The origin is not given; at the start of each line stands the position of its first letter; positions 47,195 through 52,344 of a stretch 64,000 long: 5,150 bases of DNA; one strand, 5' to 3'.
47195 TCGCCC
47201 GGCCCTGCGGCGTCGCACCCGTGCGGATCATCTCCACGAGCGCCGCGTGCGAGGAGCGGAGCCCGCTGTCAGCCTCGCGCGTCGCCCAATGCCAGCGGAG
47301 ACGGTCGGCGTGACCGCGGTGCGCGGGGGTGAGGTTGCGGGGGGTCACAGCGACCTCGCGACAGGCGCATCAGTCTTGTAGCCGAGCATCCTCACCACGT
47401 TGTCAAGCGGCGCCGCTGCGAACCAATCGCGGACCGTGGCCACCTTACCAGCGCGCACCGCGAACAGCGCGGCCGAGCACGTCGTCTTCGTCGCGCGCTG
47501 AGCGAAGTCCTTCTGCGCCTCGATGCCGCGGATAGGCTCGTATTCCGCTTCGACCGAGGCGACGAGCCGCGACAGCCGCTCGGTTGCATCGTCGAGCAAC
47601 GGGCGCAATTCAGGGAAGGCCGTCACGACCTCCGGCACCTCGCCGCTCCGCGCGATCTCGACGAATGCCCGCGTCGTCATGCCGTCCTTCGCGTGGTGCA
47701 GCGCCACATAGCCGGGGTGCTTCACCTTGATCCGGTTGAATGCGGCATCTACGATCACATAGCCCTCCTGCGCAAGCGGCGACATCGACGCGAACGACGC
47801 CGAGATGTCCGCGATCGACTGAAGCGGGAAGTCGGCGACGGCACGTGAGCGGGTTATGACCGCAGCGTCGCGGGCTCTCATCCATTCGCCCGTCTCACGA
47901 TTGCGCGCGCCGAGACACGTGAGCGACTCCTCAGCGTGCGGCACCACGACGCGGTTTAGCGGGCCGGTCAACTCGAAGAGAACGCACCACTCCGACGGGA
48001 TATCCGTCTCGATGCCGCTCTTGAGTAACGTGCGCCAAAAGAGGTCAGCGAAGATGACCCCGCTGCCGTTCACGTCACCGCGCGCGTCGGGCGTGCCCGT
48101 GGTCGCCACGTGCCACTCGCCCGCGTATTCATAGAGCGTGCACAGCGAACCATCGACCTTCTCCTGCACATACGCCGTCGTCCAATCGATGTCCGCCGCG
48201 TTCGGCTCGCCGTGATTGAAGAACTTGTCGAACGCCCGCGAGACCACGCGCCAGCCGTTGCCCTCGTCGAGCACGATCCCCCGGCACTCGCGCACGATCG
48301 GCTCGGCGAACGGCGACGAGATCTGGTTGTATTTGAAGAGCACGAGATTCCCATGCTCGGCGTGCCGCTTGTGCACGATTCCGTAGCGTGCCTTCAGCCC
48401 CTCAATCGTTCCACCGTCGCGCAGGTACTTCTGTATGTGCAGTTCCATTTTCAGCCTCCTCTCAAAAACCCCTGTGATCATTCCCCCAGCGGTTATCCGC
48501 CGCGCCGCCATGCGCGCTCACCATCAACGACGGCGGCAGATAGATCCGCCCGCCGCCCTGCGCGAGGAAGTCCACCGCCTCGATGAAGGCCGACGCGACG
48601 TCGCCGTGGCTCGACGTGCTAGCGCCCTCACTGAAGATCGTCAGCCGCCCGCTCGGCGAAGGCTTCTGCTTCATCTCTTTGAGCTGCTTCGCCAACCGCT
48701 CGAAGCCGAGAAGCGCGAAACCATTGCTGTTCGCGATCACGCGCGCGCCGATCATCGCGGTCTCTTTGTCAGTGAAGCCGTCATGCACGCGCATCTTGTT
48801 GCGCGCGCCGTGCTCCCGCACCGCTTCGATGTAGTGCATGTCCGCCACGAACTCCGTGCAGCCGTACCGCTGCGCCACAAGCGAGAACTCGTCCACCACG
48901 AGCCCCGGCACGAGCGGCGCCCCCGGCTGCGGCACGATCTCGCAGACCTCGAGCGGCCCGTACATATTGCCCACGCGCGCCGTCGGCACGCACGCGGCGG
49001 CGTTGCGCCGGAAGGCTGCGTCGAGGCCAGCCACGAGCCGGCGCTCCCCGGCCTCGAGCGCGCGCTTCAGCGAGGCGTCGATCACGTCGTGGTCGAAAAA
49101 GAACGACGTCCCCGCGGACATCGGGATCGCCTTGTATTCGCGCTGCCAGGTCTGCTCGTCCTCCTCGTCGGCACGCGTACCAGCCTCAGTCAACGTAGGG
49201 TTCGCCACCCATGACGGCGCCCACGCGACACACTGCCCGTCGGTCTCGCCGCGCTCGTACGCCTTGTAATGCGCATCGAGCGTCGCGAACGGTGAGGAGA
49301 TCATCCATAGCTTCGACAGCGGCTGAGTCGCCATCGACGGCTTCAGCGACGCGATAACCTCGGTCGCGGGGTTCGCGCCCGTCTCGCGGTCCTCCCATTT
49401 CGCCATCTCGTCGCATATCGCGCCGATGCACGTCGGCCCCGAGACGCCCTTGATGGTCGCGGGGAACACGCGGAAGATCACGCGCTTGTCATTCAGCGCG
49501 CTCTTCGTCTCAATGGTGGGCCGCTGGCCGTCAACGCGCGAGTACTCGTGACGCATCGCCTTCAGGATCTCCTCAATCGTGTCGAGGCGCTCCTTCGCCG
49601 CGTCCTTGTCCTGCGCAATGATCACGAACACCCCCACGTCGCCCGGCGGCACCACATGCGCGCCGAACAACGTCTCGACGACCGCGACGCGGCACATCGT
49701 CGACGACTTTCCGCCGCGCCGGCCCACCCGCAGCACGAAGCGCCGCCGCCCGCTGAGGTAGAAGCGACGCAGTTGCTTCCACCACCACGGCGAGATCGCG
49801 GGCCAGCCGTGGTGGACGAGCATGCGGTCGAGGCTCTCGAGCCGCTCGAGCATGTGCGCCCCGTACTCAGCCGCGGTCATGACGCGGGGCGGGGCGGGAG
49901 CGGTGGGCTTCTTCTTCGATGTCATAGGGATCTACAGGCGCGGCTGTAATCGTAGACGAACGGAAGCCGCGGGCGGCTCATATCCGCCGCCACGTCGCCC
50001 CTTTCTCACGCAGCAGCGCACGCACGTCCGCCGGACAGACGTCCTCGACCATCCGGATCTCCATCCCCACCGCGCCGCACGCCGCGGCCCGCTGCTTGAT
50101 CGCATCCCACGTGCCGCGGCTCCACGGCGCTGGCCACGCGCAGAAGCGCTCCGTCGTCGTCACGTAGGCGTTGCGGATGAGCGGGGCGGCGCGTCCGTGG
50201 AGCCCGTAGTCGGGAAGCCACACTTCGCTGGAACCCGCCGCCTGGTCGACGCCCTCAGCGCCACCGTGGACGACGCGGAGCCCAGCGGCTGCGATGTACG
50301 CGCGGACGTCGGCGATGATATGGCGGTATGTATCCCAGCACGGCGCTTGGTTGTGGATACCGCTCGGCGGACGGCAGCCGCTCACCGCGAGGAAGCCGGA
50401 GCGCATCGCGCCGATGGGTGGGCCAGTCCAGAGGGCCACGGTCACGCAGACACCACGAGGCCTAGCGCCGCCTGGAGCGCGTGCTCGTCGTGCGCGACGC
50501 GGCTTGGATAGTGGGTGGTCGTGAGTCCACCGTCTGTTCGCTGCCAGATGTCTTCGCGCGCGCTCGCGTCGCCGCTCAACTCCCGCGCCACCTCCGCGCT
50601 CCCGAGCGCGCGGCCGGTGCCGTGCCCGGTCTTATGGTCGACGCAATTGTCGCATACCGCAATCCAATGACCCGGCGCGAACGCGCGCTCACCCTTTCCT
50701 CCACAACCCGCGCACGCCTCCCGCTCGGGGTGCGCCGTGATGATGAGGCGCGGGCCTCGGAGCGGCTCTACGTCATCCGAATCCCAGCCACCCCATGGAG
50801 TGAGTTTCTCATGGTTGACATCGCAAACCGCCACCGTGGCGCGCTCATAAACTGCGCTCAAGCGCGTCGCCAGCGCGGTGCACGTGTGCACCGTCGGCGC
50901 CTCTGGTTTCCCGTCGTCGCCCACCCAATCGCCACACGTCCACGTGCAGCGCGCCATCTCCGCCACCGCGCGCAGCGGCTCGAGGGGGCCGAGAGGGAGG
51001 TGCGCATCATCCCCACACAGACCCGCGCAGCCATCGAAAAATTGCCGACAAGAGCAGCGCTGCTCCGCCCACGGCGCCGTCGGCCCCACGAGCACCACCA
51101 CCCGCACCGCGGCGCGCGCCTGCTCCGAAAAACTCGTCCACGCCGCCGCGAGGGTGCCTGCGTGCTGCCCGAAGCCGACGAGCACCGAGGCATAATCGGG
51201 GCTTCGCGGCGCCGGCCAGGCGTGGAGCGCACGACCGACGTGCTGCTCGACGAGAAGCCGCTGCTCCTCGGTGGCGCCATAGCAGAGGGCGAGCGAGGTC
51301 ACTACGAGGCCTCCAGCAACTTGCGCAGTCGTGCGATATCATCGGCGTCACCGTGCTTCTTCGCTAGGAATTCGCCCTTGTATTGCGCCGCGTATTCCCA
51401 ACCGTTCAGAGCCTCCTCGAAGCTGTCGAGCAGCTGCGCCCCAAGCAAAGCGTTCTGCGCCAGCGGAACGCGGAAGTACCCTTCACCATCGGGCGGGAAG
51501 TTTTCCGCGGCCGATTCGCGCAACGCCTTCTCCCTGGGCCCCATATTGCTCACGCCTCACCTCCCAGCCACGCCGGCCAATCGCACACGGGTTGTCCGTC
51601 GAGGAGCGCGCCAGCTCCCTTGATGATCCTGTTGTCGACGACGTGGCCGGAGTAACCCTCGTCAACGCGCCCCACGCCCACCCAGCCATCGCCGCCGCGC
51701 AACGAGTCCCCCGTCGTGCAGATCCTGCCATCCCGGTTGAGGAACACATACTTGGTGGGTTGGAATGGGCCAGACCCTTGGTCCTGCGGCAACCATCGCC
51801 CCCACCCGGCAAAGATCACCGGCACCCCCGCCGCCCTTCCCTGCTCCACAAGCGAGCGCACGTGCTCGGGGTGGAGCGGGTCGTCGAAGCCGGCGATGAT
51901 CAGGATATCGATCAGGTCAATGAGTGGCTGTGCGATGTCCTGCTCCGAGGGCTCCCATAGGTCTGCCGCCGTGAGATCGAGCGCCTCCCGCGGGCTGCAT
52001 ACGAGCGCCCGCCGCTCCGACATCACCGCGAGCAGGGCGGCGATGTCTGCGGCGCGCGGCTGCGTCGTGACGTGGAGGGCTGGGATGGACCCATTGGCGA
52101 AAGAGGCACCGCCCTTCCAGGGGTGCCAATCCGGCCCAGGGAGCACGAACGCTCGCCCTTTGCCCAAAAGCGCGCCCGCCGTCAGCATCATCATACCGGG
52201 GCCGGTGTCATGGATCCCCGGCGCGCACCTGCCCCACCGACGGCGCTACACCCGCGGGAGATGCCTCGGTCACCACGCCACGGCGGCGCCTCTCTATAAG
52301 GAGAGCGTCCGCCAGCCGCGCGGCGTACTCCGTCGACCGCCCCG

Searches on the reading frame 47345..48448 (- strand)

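Call 92: search_protein_families(library=pfam, proteins=[window:47345-48448:-], max_evalue=0.01)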
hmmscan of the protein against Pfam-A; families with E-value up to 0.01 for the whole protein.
window:47345-48448:- (367 aa): 1 family
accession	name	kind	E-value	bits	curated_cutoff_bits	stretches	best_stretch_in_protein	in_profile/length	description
PF09511.15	RNA_lig_T4_1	-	1.4e-12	48.4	28.3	1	54-247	1-227/227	RNA ligase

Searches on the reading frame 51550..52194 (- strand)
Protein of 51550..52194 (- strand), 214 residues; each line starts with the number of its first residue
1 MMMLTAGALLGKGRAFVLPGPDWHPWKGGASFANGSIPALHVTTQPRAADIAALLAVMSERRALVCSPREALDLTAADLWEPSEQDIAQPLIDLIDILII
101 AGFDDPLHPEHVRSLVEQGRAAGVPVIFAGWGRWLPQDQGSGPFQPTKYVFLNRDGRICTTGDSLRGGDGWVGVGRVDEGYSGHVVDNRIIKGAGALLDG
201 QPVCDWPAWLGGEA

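Call 27: search_protein_families(library=pfam, proteins=[window:51550-52194:-], max_evalue=0.01)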
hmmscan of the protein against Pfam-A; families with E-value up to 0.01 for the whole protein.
window:51550-52194:- (214 aa): 1 family
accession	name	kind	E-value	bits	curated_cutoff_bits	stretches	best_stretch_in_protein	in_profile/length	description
PF07505.17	DUF5131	-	0.00049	20.1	28.9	1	49-201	143-237/243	Protein of unknown function (DUF5131)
